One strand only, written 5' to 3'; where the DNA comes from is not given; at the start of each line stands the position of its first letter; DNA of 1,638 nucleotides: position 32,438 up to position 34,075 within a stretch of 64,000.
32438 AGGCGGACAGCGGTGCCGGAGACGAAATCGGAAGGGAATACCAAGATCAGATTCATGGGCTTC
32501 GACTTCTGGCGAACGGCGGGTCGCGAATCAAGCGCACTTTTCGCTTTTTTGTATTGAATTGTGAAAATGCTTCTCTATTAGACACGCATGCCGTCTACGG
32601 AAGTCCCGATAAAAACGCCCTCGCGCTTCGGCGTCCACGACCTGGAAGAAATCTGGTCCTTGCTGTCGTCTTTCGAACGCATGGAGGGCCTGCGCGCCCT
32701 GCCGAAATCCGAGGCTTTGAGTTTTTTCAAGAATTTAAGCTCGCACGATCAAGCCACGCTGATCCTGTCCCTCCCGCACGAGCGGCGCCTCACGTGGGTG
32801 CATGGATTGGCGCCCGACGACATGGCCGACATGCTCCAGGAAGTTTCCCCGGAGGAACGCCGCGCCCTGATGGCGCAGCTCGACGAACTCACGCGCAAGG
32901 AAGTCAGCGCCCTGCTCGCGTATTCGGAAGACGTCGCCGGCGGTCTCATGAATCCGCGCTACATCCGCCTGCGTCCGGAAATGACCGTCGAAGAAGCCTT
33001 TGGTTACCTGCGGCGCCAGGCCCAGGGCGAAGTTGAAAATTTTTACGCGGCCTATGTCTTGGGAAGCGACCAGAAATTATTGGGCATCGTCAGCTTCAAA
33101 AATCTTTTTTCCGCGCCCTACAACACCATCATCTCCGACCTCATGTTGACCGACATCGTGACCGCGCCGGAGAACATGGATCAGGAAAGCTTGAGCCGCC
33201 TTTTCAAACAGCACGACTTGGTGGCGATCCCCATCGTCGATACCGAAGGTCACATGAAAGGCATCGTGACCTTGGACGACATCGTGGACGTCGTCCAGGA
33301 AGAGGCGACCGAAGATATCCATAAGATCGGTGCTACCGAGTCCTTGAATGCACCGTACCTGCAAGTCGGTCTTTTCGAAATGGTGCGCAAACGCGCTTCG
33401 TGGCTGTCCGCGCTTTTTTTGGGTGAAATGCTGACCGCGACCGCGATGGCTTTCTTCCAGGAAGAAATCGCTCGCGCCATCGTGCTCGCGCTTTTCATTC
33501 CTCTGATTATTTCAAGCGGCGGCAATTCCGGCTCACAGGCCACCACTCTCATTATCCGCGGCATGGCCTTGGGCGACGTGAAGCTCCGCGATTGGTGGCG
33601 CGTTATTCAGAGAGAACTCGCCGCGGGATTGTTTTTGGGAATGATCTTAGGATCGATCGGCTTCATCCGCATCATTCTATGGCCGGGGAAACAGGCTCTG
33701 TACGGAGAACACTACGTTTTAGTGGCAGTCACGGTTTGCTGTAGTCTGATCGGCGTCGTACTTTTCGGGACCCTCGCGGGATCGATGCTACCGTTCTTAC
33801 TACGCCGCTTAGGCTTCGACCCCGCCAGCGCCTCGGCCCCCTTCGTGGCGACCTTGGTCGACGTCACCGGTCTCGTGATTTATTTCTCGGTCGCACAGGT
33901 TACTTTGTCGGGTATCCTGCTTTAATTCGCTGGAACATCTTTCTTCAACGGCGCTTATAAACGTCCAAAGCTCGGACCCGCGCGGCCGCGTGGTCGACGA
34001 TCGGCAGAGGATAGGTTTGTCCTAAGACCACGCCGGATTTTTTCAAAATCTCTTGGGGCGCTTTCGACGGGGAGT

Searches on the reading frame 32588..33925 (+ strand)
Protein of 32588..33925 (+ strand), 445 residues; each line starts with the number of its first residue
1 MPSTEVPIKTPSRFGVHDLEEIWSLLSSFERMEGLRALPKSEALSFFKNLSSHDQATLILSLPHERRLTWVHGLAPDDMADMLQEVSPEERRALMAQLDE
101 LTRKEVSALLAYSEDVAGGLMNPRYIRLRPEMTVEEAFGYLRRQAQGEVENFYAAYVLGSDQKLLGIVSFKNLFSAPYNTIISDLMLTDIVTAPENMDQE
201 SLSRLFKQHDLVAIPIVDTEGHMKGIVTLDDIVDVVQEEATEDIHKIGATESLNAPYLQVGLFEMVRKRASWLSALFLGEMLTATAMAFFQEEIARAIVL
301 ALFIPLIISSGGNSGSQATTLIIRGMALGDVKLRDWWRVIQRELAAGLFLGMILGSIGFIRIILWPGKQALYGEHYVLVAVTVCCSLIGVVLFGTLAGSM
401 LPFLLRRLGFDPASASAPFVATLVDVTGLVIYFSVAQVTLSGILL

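Call 18: find_encoding_contigs(protein=window:32588-33925:+, flank=10000, max_places=5)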
Protein window:32588-33925:+ (445 aa): 1 contig read that carries it; 1 place shown.
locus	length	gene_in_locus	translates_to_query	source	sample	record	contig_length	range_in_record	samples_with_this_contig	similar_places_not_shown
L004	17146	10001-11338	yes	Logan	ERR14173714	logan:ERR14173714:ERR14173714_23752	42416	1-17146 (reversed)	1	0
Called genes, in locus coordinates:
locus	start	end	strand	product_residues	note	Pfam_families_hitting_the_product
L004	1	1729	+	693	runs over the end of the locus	PF00912:Transgly, PF00905:Transpeptidase, PF06832:BiPBP_C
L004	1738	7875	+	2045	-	PF13205:Big_5 (weak), PF01835:MG2, PF17962:bMG6 (weak), PF07703:A2M_BRD, PF00207:A2M (faint), PF17973:bMG10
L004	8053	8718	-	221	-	-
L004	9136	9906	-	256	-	PF04452:Methyltrans_RNA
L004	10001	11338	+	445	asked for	PF03448:MgtE_N, PF00571:CBS, PF01769:MgtE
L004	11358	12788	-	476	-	PF00875:DNA_photolyase, PF03441:FAD_binding_7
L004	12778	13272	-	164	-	-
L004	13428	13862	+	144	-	PF07238:PilZ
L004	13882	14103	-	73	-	PF01176:eIF-1a, PF16745:RsgA_N (weak)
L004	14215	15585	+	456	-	PF01546:Peptidase_M20, PF07687:M20_dimer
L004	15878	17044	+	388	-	-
